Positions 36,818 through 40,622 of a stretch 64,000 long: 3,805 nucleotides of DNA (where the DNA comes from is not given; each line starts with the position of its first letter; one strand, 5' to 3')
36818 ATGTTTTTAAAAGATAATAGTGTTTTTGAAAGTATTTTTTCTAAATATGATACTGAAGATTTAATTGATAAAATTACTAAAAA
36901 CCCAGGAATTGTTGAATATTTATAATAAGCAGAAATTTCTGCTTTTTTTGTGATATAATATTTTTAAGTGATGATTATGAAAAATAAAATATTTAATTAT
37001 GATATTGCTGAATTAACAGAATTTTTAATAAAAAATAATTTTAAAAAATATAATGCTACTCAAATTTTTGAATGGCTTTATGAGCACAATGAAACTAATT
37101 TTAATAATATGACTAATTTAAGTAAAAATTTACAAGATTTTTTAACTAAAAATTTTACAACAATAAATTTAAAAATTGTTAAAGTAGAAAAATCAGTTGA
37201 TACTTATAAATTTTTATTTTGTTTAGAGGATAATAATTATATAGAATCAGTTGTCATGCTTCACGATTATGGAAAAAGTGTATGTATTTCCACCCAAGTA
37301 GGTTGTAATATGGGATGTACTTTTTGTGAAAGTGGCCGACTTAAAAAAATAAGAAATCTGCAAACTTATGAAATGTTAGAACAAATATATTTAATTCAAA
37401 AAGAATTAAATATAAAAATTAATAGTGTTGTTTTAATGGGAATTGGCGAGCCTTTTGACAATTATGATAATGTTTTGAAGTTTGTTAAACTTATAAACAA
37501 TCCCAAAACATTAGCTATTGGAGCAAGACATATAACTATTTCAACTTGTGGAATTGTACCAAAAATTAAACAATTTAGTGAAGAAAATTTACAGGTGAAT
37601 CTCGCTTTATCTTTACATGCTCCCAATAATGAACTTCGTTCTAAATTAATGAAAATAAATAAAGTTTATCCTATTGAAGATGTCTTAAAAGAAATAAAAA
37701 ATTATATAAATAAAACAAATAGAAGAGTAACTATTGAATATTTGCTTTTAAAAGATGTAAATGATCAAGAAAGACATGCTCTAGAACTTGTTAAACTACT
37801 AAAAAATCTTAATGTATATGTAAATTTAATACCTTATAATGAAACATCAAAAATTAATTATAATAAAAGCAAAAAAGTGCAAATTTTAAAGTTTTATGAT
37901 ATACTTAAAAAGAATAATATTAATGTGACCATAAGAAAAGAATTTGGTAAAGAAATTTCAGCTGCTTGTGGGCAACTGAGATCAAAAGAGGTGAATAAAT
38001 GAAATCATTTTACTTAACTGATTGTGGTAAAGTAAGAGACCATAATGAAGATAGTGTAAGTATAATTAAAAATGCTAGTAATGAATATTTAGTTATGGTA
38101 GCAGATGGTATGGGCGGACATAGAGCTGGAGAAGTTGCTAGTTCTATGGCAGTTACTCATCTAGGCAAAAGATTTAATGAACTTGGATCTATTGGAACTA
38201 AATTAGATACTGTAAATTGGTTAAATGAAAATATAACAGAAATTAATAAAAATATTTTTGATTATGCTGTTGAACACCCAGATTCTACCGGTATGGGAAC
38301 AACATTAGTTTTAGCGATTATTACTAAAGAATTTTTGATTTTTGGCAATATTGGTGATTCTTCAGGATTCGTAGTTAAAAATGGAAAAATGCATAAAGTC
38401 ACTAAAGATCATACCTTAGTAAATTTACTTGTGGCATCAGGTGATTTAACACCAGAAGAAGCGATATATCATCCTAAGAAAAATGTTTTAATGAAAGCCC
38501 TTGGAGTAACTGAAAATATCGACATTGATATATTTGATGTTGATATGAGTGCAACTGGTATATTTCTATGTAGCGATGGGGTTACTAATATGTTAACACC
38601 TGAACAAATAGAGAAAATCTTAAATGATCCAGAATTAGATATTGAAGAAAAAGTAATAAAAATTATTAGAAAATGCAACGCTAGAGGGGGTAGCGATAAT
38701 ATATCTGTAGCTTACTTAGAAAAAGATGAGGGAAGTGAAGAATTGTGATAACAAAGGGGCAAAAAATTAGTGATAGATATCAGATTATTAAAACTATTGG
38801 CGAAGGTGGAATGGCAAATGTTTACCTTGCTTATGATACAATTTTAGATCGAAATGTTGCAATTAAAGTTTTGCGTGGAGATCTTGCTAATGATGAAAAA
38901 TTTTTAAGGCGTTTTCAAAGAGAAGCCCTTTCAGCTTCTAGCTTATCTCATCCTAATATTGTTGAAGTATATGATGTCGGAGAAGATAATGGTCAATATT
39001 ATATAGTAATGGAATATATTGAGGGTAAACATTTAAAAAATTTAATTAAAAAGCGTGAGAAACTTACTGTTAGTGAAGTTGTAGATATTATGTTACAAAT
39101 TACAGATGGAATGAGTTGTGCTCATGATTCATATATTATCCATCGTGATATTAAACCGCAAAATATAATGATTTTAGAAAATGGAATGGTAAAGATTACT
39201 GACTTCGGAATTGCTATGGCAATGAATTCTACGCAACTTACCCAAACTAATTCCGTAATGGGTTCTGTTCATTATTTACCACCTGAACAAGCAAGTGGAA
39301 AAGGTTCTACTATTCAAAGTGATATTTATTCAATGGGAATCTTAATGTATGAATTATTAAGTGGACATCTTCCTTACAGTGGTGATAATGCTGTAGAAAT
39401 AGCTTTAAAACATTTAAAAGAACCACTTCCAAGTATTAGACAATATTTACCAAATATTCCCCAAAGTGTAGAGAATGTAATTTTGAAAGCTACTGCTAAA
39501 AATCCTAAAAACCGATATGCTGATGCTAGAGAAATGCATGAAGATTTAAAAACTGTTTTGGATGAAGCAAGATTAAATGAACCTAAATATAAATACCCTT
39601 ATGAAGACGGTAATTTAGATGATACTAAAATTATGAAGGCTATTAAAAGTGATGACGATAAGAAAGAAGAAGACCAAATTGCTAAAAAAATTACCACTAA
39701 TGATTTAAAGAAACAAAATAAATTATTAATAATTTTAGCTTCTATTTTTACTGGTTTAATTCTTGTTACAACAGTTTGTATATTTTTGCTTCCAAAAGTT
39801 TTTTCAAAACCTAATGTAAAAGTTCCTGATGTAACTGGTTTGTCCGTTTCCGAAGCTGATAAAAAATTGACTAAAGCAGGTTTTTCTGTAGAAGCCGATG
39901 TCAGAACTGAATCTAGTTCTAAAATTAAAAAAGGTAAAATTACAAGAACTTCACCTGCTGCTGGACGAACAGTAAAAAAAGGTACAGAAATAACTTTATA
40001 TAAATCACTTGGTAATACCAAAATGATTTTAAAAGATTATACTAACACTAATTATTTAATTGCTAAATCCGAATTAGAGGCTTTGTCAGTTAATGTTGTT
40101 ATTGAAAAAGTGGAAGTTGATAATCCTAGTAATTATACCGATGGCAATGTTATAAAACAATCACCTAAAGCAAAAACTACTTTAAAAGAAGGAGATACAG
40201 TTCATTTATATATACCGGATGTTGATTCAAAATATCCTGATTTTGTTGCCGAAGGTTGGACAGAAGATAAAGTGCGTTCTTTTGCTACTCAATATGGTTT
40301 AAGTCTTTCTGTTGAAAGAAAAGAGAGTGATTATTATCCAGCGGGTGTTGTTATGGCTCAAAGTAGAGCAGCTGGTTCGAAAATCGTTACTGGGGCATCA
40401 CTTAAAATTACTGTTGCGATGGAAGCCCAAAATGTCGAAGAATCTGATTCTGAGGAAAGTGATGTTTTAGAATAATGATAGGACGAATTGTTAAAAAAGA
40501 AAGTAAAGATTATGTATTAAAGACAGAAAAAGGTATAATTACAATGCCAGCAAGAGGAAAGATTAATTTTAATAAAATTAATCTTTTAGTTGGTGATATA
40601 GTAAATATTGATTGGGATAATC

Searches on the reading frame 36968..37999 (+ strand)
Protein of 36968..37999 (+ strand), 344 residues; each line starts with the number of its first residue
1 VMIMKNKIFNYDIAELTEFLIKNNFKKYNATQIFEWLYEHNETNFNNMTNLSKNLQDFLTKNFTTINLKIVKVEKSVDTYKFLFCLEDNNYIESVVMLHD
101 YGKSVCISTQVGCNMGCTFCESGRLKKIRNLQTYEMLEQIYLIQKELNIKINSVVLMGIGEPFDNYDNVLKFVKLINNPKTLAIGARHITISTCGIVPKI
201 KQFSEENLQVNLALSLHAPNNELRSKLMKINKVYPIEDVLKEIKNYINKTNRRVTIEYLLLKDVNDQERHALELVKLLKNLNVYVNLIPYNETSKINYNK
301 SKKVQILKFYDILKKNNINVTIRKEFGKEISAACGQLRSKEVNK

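Call 42: search_protein_families(library=pfam, proteins=[window:36968-37999:+], max_evalue=0.00001)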
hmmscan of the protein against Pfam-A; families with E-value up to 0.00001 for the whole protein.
window:36968-37999:+ (344 aa): 2 families
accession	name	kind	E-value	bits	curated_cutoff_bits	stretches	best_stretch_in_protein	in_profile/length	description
PF04055.27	Radical_SAM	-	6.4e-20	72.4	29.5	1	107-273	1-164/166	Radical SAM superfamily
PF21016.3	RlmN_N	-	5.3e-14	52.2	24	1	8-62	3-57/60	Ribosomal RNA large subunit methyltransferase N-terminal domain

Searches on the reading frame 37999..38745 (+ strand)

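Call 42: search_protein_families(library=pfam, proteins=[window:37999-38745:+], max_evalue=0.00001)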
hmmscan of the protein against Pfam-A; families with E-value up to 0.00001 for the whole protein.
window:37999-38745:+ (249 aa): 2 families
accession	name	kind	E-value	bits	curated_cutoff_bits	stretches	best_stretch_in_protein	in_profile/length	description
PF13672.11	PP2C_2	-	2.9e-17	63.4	24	1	13-204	9-184/209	Protein phosphatase 2C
PF00481.26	PP2C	-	1.6e-11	44.8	20.3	1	11-140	10-142/255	Protein phosphatase 2C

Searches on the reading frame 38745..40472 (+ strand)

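Call 42: search_protein_families(library=pfam, proteins=[window:38745-40472:+], max_evalue=0.00001)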
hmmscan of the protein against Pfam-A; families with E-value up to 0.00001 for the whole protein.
window:38745-40472:+ (576 aa): 4 families
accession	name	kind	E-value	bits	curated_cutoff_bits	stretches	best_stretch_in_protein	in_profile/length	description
PF00069.31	Pkinase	-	3.4e-58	197.6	31.7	1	12-259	1-253/263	Protein kinase domain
PF07714.23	PK_Tyr_Ser-Thr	-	2.9e-44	151.7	23.1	1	13-258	2-249/258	Protein tyrosine and serine/threonine kinase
PF03793.24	PASTA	-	3.1e-38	130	23.2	3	358-419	1-61/64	PASTA domain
PF03109.22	ABC1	-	3.7e-08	33.2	22.9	1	59-164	122-221/244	ABC1 atypical kinase-like domain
